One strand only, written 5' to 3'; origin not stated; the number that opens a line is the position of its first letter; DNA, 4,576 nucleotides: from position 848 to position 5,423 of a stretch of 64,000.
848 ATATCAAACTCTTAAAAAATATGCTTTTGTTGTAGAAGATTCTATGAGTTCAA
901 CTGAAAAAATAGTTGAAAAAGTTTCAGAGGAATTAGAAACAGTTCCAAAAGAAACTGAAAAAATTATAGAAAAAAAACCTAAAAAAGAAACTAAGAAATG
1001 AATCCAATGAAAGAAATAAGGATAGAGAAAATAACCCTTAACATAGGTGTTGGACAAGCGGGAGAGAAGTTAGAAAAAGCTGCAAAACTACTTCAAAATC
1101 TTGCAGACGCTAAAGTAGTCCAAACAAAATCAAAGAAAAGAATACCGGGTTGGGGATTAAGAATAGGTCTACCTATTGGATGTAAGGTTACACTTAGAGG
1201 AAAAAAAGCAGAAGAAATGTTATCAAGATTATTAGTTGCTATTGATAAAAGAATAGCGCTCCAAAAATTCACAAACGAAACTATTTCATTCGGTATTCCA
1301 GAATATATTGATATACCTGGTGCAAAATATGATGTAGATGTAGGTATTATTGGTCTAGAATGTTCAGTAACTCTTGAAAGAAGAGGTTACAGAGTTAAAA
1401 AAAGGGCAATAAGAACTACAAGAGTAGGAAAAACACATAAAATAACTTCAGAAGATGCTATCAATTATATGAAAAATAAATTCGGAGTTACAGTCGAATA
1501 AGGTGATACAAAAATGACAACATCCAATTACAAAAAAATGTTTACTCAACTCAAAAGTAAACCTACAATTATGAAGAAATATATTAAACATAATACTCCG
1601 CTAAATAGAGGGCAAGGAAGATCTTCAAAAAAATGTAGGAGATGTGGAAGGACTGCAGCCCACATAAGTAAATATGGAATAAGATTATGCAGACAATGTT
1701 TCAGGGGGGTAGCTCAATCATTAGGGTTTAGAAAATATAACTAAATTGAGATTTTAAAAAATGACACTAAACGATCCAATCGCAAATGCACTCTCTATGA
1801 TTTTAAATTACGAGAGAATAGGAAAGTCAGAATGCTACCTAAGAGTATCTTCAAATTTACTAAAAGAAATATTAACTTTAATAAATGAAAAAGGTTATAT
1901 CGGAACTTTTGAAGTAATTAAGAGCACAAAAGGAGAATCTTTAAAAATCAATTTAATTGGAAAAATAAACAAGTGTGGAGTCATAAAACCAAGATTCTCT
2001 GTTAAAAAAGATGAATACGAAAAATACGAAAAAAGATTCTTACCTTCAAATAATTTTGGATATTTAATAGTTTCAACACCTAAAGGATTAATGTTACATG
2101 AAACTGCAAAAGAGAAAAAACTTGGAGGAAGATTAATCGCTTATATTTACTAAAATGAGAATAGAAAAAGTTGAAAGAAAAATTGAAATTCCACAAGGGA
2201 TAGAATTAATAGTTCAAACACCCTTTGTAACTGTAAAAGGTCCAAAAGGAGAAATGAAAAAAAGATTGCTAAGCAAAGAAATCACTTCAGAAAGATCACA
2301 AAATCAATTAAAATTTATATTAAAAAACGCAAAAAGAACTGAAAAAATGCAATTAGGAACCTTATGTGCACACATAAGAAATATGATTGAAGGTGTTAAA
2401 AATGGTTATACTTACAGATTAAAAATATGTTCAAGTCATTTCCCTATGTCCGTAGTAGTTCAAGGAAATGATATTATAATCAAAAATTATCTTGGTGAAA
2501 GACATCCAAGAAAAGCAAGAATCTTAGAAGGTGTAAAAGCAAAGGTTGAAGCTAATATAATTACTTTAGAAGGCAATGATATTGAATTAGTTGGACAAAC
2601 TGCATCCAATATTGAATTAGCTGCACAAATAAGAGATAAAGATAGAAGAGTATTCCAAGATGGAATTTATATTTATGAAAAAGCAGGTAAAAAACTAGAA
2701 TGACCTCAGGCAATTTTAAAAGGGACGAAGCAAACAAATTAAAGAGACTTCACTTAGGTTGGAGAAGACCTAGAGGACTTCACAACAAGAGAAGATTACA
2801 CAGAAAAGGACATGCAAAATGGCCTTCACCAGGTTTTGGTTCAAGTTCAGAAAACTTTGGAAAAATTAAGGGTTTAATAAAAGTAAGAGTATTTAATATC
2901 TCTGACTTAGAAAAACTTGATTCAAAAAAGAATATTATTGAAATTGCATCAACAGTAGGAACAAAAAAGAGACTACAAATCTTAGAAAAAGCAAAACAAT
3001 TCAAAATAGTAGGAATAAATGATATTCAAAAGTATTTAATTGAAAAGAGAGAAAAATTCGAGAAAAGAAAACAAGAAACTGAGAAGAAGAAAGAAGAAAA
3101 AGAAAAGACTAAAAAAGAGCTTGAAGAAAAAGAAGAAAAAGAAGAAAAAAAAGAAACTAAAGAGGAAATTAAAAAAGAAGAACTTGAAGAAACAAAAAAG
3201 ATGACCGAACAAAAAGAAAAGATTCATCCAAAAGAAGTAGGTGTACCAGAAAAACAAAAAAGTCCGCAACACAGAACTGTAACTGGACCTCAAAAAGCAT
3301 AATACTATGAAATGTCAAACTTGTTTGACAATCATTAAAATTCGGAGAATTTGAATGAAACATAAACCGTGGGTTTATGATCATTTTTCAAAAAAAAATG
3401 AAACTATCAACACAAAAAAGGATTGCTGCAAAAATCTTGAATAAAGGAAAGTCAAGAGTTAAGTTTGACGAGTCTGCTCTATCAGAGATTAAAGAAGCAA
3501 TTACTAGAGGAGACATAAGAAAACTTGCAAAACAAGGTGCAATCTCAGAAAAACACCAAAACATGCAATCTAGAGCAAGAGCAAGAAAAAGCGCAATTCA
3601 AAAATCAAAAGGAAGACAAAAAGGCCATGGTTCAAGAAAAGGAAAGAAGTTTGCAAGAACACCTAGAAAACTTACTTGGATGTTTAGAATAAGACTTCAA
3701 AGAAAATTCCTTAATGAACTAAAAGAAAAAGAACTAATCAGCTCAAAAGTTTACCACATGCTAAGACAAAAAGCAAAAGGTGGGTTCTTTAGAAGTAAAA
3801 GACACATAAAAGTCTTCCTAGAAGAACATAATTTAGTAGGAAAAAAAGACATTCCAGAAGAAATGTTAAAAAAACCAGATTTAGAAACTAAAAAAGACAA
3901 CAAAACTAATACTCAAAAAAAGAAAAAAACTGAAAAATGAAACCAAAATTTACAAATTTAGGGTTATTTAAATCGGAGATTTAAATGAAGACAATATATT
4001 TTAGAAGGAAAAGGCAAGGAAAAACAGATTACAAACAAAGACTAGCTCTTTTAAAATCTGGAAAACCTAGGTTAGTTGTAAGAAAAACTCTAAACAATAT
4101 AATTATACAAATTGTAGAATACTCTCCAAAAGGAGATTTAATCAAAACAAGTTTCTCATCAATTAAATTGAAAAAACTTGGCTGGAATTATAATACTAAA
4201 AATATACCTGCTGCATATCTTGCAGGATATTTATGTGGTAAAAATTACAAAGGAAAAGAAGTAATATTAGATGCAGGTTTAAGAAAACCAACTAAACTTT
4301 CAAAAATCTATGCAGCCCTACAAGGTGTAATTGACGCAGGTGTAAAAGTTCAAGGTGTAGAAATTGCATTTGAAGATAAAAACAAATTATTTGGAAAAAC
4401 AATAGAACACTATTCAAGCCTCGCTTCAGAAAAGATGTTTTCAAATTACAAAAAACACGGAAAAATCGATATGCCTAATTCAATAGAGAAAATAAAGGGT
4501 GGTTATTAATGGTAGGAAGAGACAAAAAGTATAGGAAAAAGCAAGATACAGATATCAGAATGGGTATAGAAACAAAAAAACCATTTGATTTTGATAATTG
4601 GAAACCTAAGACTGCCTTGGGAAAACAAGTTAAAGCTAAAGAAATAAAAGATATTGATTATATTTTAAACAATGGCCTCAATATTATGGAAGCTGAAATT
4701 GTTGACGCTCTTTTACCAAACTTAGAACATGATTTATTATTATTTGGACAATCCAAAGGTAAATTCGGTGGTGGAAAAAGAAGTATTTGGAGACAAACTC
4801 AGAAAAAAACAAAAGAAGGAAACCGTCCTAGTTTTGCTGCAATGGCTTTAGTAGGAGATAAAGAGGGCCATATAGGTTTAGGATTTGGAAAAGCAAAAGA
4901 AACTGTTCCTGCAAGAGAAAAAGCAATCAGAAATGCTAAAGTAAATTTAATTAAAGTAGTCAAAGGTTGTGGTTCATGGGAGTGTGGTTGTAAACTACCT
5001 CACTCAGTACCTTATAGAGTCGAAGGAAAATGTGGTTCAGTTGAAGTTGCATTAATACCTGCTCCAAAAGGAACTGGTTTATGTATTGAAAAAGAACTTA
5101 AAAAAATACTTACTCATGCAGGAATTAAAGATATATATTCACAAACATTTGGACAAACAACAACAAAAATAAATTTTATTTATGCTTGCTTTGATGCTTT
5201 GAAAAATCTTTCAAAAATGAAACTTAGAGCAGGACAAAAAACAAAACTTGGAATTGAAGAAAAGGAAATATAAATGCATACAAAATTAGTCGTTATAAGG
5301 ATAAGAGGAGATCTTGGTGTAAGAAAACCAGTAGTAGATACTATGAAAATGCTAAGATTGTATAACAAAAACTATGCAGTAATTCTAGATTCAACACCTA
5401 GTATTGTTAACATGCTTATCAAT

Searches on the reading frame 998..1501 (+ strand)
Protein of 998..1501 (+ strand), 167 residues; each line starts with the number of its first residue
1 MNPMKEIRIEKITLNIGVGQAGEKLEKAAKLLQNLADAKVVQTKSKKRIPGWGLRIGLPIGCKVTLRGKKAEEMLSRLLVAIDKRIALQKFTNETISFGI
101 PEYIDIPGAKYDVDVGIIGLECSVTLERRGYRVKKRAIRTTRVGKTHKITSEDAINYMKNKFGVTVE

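Call 83: search_protein_families(library=pfam, max_evalue=0.05, proteins=[window:998-1501:+])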
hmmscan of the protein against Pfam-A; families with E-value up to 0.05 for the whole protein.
window:998-1501:+ (167 aa): 2 families
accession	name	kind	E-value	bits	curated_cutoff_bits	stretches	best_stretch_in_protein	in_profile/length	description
PF00281.24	Ribosomal_L5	-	1.5e-19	70.5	34.9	1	2-55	1-57/57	Ribosomal protein L5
PF00673.26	Ribosomal_L5_C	-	4.3e-15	56.1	27.8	1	59-145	1-82/94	ribosomal L5P family C-terminus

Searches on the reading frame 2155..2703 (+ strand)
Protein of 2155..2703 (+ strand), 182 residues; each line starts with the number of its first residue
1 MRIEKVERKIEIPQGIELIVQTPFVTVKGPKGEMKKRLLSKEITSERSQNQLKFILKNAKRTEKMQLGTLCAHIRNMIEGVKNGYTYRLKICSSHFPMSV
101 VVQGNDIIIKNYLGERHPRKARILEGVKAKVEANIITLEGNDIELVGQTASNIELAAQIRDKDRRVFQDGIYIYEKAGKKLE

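Call 83: search_protein_families(library=pfam, max_evalue=0.05, proteins=[window:2155-2703:+])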
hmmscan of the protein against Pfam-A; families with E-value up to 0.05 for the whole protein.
window:2155-2703:+ (182 aa): 1 family
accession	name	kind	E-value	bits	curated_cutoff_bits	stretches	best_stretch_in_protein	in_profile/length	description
PF00347.28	Ribosomal_L6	-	2.4e-27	96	27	2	96-170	1-80/80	Ribosomal protein L6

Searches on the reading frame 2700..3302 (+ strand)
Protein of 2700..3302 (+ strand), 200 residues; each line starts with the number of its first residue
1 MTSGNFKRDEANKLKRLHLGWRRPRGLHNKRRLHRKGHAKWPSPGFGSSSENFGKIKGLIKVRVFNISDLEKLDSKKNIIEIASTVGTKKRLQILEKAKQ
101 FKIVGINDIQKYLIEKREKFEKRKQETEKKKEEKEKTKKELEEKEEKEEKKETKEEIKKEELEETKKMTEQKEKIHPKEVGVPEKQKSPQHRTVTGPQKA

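Call 38: search_protein_families(library=pfam, max_evalue=0.001, proteins=[window:2700-3302:+])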
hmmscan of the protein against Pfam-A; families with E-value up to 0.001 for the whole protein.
window:2700-3302:+ (200 aa): 1 family
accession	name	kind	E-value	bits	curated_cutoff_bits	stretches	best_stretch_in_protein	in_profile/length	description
PF01655.23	Ribosomal_L32e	-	1.8e-24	86.5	25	1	5-106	3-107/108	Ribosomal protein L32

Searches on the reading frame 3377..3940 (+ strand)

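Call 38: search_protein_families(library=pfam, max_evalue=0.001, proteins=[window:3377-3940:+])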
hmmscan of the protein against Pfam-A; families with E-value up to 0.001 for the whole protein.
window:3377-3940:+ (187 aa): 2 families
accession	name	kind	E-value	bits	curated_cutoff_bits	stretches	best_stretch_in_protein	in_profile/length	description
PF25476.1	Ribosomal_L19e_C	-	2.8e-27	95.2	25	1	63-151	2-90/91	Ribosomal protein L19e, C-terminal domain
PF01280.26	Ribosomal_L19e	-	2e-19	69.7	25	1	9-60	1-52/53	Ribosomal protein L19e, N-terminal domain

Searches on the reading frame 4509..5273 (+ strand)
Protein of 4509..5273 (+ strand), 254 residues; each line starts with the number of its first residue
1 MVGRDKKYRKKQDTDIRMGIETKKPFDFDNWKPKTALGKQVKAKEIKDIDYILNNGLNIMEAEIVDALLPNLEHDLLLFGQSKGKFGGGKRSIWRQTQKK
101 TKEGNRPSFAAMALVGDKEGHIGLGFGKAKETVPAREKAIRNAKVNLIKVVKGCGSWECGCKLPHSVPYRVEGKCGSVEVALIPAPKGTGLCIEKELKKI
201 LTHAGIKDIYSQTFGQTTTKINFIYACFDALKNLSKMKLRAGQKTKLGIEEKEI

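Call 37: search_protein_families(library=pfam, max_evalue=0.001, proteins=[window:4509-5273:+])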
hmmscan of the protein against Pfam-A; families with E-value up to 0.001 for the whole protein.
window:4509-5273:+ (254 aa): 2 families
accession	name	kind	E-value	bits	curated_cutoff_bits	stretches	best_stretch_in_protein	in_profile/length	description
PF03719.21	Ribosomal_S5_C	-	2.4e-21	75.4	21.5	1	173-238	1-65/71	Ribosomal protein S5, C-terminal domain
PF00333.26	Ribosomal_S5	-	8.9e-19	67.7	27.1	1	95-150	9-64/65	Ribosomal protein S5, N-terminal domain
